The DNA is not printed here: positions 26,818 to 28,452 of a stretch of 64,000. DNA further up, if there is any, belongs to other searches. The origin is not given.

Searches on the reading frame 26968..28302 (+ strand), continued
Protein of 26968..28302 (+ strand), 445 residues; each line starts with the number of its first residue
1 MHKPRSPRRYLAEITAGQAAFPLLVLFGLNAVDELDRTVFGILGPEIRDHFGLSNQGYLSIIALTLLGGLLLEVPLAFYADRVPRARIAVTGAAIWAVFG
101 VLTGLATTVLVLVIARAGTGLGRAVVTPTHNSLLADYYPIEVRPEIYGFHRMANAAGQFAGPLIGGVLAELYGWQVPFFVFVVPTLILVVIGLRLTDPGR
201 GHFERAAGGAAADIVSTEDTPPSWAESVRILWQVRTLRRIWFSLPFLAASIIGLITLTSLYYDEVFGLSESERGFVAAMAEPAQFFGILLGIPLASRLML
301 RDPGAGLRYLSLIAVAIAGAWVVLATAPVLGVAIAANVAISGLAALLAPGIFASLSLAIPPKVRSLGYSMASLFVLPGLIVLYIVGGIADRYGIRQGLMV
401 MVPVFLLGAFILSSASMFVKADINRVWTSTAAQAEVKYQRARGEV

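Call 38: list_cluster_members(proteins=[P0242, P0251, P0253, P0275, P0285, P0287, P0300, P0315, P0317, P0377])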
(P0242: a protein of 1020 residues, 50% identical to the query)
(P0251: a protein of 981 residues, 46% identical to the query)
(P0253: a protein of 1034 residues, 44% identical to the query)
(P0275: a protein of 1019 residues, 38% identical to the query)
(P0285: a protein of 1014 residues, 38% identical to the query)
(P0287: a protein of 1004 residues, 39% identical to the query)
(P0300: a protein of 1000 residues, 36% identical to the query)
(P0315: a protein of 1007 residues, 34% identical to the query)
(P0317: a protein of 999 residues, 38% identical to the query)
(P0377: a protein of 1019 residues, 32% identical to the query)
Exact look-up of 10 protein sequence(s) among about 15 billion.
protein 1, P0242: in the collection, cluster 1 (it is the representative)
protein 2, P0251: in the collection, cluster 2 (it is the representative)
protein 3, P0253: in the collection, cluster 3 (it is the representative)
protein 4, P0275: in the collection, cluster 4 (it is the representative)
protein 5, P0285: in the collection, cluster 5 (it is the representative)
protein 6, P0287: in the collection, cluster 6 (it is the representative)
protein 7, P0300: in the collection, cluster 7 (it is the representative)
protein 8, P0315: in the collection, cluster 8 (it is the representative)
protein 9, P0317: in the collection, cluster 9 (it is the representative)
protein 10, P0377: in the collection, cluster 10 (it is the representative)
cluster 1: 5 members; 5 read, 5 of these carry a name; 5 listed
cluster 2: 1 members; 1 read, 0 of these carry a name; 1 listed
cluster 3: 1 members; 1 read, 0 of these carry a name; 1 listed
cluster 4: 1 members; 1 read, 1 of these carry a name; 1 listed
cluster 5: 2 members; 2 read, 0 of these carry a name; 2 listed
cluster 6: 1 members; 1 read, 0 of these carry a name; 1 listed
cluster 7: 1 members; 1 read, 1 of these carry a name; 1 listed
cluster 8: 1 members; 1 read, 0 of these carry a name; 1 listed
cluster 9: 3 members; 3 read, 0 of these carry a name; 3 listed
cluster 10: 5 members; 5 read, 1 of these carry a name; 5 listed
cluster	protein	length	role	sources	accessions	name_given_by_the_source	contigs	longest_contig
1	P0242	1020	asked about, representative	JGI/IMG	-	branched-chain amino acid transport system ATP-binding protein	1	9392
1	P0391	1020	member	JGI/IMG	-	branched-chain amino acid transport system ATP-binding protein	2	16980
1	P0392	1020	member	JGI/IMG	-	branched-chain amino acid transport system ATP-binding protein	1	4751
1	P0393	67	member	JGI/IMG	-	ABC-type branched-subunit amino acid transport system ATPase component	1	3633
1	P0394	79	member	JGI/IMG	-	ABC-type branched-subunit amino acid transport system ATPase component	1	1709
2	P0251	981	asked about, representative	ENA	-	-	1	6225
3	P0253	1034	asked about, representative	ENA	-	-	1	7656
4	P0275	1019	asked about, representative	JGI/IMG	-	ABC-type branched-subunit amino acid transport system ATPase component/predicted MFS ...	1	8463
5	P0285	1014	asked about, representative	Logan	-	-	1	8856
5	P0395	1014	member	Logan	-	-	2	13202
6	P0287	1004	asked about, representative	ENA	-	-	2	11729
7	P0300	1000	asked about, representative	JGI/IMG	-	branched-chain amino acid transport system ATP-binding protein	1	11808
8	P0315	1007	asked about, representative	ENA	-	-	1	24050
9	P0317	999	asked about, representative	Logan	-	-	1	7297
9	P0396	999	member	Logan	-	-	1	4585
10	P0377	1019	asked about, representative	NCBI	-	-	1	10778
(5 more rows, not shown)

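Call 58: find_related_loci(query=A4, collection=metagenome_contigs, flank=8000)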
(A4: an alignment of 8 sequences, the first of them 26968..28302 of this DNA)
Query A4 (445 aa) in metagenome_contigs; peptide patterns used: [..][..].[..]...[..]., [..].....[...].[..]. (x = any residue, [..] = any of these).
600 stretches matched a pattern (row limit reached: there are more); 523 encode a relative of the query (tblastn E <= 1e-3); the best 80 are kept; 80 distinct loci.
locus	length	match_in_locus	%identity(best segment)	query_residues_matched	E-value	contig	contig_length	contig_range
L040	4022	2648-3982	79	1-445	0e+0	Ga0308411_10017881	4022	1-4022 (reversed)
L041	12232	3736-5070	75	1-445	0e+0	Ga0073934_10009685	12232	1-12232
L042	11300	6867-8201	71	1-445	0e+0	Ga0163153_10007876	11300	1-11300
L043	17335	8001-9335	75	1-445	0e+0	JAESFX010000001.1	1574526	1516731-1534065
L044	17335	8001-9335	79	1-445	0e+0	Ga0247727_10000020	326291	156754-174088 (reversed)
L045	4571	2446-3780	75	1-445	0e+0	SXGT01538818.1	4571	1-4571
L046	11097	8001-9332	68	1-444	0e+0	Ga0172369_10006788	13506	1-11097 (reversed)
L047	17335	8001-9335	74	1-445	0e+0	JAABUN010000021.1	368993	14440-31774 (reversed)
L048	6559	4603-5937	63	1-445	0e+0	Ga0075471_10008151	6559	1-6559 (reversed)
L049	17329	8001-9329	59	2-444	1e-172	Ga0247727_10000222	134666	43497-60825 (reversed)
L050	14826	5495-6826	63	1-444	1e-171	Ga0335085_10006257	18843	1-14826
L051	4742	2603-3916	59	8-445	2e-173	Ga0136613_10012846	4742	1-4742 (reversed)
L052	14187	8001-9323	57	3-444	8e-167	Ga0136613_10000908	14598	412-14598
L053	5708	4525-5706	63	1-394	7e-169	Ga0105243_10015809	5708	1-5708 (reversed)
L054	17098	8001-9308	61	10-445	4e-164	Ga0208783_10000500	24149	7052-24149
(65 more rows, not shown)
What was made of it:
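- Tried and rejected: A narrower alignment worked (call 58).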

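Call 64: find_homologous_proteins(query=P0377, max_evalue=1e-30)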
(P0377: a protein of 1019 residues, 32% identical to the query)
Query P0377 (1019 aa): 2541 proteins with E <= 1e-30 among 8000 candidates; the best 120 are listed.
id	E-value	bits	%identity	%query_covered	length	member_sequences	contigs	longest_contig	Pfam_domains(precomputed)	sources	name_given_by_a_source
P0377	0.0e+0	2232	100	100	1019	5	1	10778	PF12399.15,PF00005.34,PF13476.13,PF13555.13,PF02463.26,PF00083.31,PF07690.22,PF13304.13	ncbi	-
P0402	0.0e+0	2013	90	100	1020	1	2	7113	PF12399.15,PF00005.34,PF13476.13,PF13555.13,PF02463.26,PF07690.22,PF13304.13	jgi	-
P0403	0.0e+0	1982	90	97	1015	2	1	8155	PF12399.15,PF00005.34,PF13476.13,PF13555.13,PF02463.26,PF07690.22,PF13304.13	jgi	-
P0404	0.0e+0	1965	88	100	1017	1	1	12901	PF12399.15,PF00005.34,PF13476.13,PF13555.13,PF02463.26,PF00083.31,PF07690.22,PF13304.13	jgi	-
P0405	0.0e+0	1862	83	100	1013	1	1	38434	PF12399.15,PF00005.34,PF13476.13,PF13555.13,PF02463.26,PF07690.22,PF13304.13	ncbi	-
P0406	0.0e+0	1567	75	92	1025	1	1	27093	PF12399.15,PF13604.13,PF00005.34,PF13476.13,PF13555.13,PF02463.26,PF07690.22,PF13304.13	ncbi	-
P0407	0.0e+0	1344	63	97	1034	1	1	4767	PF12399.15,PF13604.13,PF00005.34,PF13175.13,PF13476.13,PF13555.13,PF02463.26,PF07690.22,PF13304.13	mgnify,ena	mgnify:CR=1 FL=1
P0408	0.0e+0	1343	65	95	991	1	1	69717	PF12399.15,PF13604.13,PF00005.34,PF13476.13,PF13555.13,PF02463.26,PF07690.22,PF13304.13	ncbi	ncbi:MAG: MFS transporter [Microthrixaceae bacterium]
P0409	0.0e+0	1341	64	95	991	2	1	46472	PF12399.15,PF00005.34,PF13476.13,PF13555.13,PF02463.26,PF07690.22,PF13304.13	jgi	jgi:ABC-type branched-subunit amino acid transport system ATPase component/MFS family permease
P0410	0.0e+0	1341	62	99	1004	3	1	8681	PF12399.15,PF13604.13,PF00005.34,PF13476.13,PF13555.13,PF02463.26,PF07690.22,PF13304.13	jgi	jgi:ABC-type branched-subunit amino acid transport system ATPase component/predicted MFS family arab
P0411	0.0e+0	1338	63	97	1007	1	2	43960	PF12399.15,PF13604.13,PF00005.34,PF13175.13,PF13476.13,PF13555.13,PF02463.26,PF07690.22,PF13304.13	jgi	-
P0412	0.0e+0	1336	64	93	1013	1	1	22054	PF12399.15,PF13604.13,PF00005.34,PF13476.13,PF13555.13,PF02463.26,PF07690.22,PF13304.13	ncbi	ncbi:MAG: MFS transporter [Acidimicrobiales bacterium]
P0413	0.0e+0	1335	63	99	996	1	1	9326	PF12399.15,PF13604.13,PF00005.34,PF13476.13,PF13555.13,PF02463.26,PF07690.22,PF13304.13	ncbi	-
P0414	0.0e+0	1333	63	99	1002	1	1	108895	PF12399.15,PF00005.34,PF13476.13,PF13555.13,PF02463.26,PF07690.22,PF13304.13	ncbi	ncbi:MAG: MFS transporter [Actinomycetota bacterium]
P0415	0.0e+0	1333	62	99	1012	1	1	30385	PF12399.15,PF13604.13,PF00005.34,PF13476.13,PF13555.13,PF02463.26,PF07690.22,PF13304.13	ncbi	-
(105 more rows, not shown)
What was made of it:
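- Tried and rejected: The third homologue search showed the distant clade is also Acidimicrobiia (call 64).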

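Call 76: find_encoding_contigs(protein=P0320, flank=7000, max_places=2)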
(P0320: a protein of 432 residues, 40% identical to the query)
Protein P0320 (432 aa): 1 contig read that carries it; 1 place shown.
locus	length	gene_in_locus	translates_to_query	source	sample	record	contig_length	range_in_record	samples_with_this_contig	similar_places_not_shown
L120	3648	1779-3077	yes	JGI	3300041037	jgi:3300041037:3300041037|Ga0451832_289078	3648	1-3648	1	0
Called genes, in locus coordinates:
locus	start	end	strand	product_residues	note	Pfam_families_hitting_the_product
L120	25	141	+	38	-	-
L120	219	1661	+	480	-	-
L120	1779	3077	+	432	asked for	PF07690:MFS_1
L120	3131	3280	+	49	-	-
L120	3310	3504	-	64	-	-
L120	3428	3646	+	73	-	?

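Call 77: find_encoding_contigs(protein=P0348, flank=7000, max_places=2)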
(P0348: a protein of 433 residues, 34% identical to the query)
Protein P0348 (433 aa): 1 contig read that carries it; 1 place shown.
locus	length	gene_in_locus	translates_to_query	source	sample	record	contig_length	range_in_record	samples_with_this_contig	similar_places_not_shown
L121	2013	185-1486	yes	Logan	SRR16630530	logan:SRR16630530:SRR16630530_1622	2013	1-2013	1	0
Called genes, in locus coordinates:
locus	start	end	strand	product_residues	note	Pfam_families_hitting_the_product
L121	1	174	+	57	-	?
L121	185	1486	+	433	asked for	PF07690:MFS_1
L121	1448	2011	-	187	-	?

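Call 78: find_encoding_contigs(protein=P0266, flank=7000, max_places=2)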
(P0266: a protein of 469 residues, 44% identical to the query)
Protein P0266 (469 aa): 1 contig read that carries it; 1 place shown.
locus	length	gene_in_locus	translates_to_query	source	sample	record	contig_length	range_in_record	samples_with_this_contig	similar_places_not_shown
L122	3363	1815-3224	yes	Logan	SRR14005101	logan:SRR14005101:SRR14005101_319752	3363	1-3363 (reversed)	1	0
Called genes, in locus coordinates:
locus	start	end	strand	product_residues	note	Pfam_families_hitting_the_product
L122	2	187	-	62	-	?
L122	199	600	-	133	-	PF12172:zf-ChsH2 (weak), PF01796:OB_ChsH2_C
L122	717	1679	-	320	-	PF01734:Patatin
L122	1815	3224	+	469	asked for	PF07690:MFS_1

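Call 79: find_encoding_contigs(protein=P0314, flank=7000, max_places=2)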
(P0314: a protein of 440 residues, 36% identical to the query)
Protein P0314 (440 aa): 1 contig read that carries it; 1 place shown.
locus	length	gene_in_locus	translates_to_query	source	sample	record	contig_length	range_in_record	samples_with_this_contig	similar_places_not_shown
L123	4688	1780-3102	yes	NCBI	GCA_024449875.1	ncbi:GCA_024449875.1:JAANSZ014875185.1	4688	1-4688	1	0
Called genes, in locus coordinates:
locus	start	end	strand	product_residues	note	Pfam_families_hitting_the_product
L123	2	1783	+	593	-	?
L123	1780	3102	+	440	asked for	PF07690:MFS_1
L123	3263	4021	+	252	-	PF00005:ABC_tran, PF13304:AAA_21 (faint)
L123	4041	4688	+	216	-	?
